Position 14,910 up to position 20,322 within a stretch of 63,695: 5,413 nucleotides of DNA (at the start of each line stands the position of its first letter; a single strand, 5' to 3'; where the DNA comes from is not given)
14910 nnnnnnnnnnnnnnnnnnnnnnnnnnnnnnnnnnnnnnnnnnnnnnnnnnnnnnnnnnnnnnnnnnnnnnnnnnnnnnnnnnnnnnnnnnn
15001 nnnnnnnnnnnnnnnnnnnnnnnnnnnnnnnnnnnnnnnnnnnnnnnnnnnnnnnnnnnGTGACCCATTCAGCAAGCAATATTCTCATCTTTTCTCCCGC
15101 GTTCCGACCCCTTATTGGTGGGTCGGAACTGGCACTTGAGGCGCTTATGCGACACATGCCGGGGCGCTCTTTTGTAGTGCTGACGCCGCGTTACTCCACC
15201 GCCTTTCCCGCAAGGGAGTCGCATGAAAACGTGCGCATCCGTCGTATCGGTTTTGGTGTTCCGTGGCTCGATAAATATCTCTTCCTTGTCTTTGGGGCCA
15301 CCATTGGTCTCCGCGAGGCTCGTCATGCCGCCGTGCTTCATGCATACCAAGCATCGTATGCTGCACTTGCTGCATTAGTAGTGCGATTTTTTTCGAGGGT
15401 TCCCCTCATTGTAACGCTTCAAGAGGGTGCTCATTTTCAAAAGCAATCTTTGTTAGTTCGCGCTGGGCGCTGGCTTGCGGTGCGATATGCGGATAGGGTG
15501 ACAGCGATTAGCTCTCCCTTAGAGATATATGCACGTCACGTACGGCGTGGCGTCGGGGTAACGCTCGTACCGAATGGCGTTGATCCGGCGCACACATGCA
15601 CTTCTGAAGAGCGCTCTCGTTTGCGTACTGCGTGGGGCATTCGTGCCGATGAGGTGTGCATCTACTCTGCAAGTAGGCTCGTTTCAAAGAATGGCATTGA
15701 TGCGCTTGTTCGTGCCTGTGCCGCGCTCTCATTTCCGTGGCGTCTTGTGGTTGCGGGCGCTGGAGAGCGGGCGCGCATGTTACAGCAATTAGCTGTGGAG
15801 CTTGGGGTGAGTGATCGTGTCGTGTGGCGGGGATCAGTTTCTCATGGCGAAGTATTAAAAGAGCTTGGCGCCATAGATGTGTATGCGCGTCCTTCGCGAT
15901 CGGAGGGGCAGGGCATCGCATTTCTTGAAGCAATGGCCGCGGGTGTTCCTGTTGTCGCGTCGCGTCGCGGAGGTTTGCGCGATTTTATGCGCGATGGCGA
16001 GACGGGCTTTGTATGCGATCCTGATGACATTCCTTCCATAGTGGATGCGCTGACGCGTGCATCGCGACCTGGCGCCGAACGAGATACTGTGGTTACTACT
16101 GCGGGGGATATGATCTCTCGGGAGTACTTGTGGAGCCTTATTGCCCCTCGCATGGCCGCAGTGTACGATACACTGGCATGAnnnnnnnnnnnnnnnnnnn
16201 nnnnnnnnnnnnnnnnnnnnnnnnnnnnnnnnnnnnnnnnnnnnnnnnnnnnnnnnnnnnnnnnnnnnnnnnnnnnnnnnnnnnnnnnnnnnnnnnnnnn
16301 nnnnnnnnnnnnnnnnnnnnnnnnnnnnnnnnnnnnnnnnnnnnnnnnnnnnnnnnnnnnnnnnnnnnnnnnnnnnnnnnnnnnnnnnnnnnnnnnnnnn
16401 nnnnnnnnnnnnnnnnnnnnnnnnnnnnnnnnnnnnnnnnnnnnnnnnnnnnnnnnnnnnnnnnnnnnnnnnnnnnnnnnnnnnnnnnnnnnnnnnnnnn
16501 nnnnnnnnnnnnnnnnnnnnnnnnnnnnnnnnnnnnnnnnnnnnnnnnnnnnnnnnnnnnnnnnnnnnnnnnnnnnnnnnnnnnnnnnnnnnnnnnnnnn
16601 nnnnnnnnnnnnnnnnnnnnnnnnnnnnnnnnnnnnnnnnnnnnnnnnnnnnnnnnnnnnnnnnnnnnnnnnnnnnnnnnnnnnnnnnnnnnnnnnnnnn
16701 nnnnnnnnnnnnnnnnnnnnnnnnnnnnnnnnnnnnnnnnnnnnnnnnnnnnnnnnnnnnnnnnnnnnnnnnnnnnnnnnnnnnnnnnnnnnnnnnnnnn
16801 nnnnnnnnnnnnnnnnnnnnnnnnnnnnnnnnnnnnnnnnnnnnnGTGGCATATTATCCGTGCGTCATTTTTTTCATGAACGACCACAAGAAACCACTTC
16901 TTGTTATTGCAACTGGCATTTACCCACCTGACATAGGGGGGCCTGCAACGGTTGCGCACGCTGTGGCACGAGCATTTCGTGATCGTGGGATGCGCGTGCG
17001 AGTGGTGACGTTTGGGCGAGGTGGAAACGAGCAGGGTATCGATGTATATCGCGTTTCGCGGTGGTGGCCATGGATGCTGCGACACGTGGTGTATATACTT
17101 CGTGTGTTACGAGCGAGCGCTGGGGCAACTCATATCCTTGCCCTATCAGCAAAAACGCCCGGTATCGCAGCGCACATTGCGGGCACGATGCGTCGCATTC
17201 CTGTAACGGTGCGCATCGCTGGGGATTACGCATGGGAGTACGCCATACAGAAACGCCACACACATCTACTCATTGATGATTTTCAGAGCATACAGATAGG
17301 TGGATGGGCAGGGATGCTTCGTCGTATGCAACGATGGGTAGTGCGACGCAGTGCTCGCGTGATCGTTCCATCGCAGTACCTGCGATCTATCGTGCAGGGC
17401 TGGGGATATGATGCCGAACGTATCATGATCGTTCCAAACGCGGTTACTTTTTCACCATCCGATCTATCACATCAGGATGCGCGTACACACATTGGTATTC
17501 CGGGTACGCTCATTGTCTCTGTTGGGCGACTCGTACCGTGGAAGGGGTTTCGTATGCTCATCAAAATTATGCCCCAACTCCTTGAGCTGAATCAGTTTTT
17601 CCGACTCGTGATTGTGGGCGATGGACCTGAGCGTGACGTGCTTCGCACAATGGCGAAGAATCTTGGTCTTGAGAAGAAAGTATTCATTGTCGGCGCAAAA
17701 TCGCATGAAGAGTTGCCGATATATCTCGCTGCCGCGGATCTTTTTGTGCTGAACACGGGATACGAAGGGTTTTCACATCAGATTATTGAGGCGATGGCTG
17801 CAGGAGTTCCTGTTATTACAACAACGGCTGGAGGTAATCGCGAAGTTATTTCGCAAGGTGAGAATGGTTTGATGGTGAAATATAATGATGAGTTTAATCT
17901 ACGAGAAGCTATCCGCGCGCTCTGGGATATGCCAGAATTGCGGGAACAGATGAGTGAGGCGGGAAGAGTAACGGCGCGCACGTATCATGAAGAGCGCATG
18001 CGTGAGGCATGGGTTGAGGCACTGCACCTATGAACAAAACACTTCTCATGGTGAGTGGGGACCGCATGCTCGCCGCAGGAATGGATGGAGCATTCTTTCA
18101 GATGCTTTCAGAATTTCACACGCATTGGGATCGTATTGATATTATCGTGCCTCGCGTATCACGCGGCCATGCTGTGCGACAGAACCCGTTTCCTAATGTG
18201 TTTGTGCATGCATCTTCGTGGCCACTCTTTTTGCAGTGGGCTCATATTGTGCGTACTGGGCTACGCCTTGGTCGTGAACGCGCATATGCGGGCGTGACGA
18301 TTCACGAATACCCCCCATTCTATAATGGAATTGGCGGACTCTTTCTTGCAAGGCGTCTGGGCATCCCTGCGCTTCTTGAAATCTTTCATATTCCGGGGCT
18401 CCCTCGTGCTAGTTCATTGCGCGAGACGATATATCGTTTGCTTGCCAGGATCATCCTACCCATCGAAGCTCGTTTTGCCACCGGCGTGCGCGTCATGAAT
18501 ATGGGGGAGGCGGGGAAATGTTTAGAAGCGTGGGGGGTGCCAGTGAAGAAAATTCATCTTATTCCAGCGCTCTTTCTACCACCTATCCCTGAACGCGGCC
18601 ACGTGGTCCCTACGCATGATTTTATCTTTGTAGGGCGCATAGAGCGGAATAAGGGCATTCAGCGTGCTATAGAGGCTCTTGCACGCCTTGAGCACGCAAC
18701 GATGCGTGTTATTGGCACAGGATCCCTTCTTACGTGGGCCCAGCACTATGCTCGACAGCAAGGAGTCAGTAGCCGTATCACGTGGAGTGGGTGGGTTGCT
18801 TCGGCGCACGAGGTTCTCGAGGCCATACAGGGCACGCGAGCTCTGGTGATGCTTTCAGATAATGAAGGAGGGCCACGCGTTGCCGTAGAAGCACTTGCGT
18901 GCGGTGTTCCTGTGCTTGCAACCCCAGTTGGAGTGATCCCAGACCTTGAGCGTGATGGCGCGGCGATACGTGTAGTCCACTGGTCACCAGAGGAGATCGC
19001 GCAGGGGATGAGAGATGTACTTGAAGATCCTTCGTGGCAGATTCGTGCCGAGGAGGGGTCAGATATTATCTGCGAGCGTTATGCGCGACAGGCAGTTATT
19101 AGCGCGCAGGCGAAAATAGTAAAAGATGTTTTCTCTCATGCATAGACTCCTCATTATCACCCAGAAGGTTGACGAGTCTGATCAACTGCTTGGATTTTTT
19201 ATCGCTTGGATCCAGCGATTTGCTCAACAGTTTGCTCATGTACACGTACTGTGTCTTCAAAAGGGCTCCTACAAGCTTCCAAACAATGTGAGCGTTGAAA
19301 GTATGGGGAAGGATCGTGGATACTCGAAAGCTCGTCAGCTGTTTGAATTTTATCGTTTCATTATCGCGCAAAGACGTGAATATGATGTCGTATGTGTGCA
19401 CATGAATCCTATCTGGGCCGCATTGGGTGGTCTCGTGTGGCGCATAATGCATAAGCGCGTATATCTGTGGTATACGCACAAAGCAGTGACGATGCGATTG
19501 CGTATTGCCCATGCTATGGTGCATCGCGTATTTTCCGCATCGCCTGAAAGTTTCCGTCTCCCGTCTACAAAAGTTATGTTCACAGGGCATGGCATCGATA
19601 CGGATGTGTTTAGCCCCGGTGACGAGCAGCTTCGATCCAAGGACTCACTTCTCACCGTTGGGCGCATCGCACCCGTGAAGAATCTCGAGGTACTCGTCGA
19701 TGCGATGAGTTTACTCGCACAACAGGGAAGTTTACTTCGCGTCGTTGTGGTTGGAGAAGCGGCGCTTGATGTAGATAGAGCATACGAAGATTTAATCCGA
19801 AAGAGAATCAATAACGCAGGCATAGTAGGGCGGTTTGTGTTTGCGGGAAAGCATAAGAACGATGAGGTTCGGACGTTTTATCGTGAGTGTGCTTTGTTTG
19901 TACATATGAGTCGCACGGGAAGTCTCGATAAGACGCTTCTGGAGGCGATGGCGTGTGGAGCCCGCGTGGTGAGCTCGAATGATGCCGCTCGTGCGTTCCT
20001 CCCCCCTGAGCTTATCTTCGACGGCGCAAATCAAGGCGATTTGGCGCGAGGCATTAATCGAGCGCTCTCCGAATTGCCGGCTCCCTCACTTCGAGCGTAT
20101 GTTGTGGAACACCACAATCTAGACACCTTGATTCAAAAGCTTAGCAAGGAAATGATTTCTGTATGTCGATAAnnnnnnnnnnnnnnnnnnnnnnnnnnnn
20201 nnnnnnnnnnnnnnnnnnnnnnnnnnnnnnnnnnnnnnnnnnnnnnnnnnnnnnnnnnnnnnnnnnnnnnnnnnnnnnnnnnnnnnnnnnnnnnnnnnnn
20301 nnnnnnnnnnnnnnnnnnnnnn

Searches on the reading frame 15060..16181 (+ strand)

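Call 7: search_protein_families(library=pfam, proteins=[window:15060-16181:+], max_evalue=0.01)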
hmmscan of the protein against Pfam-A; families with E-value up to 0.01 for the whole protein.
window:15060-16181:+ (373 aa): 6 families
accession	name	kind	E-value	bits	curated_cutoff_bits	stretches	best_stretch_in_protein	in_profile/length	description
PF00534.26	Glycos_transf_1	-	5e-33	114.5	26.4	1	187-335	4-156/172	Glycosyl transferases group 1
PF13692.12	Glyco_trans_1_4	-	6.2e-29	101.5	27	1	202-333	5-138/142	Glycosyl transferases group 1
PF20706.3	GT4-conflict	-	4e-11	43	26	1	142-313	145-323/385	Family 4 Glycosyltransferase in conflict systems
PF13439.12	Glyco_transf_4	-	2.9e-10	40.9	28.5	1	19-177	1-169/170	Glycosyltransferase Family 4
PF13579.12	Glyco_trans_4_4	-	2.5e-08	34.8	29.7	1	20-173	1-158/158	Glycosyl transferase 4-like domain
PF13524.12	Glyco_trans_1_2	-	1.3e-05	25.6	25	1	243-359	27-136/144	Glycosyl transferase-like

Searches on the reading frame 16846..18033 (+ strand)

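Call 36: search_protein_families(library=pfam, proteins=[window:16846-18033:+], max_evalue=0.001)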
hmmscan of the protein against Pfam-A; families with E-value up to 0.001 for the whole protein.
window:16846-18033:+ (395 aa): 6 families
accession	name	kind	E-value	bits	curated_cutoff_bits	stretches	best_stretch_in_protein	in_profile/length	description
PF00534.26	Glycos_transf_1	-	1.2e-44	152.4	26.4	1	221-374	16-170/172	Glycosyl transferases group 1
PF13692.12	Glyco_trans_1_4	-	7e-35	120.8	27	1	222-360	3-140/142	Glycosyl transferases group 1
PF13579.12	Glyco_trans_4_4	-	1.7e-17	64.6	29.7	1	31-198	1-157/158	Glycosyl transferase 4-like domain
PF13439.12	Glyco_transf_4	-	1.2e-15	58.4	28.5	1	30-200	1-166/170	Glycosyltransferase Family 4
PF13524.12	Glyco_trans_1_2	-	2e-08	34.8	25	1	264-385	27-139/144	Glycosyl transferase-like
PF20706.3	GT4-conflict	-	3e-05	23.6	26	1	222-337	199-322/385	Family 4 Glycosyltransferase in conflict systems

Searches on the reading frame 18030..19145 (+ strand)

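Call 36: search_protein_families(library=pfam, proteins=[window:18030-19145:+], max_evalue=0.001)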
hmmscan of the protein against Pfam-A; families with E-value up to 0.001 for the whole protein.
window:18030-19145:+ (371 aa): 4 families
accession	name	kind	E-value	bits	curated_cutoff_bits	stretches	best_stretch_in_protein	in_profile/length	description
PF00534.26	Glycos_transf_1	-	8.6e-26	90.9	26.4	1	197-335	17-160/172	Glycosyl transferases group 1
PF13692.12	Glyco_trans_1_4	-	3.9e-22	79.5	27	1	197-333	3-142/142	Glycosyl transferases group 1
PF13524.12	Glyco_trans_1_2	-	9.6e-08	32.5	25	1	211-335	3-116/144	Glycosyl transferase-like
PF20706.3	GT4-conflict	-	5.7e-07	29.3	26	1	191-297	190-310/385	Family 4 Glycosyltransferase in conflict systems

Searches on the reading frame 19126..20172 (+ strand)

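Call 36: search_protein_families(library=pfam, proteins=[window:19126-20172:+], max_evalue=0.001)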
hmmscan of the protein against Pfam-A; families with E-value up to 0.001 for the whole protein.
window:19126-20172:+ (348 aa): 4 families
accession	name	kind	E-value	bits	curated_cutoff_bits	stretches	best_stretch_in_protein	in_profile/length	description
PF00534.26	Glycos_transf_1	-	1.8e-19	70.3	26.4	1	173-316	16-158/172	Glycosyl transferases group 1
PF13692.12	Glyco_trans_1_4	-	2.5e-18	67.1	27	1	174-314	3-140/142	Glycosyl transferases group 1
PF13524.12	Glyco_trans_1_2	-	9.8e-05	22.8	25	1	205-311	16-109/144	Glycosyl transferase-like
PF20706.3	GT4-conflict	-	0.00067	19.2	26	1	168-285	193-312/385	Family 4 Glycosyltransferase in conflict systems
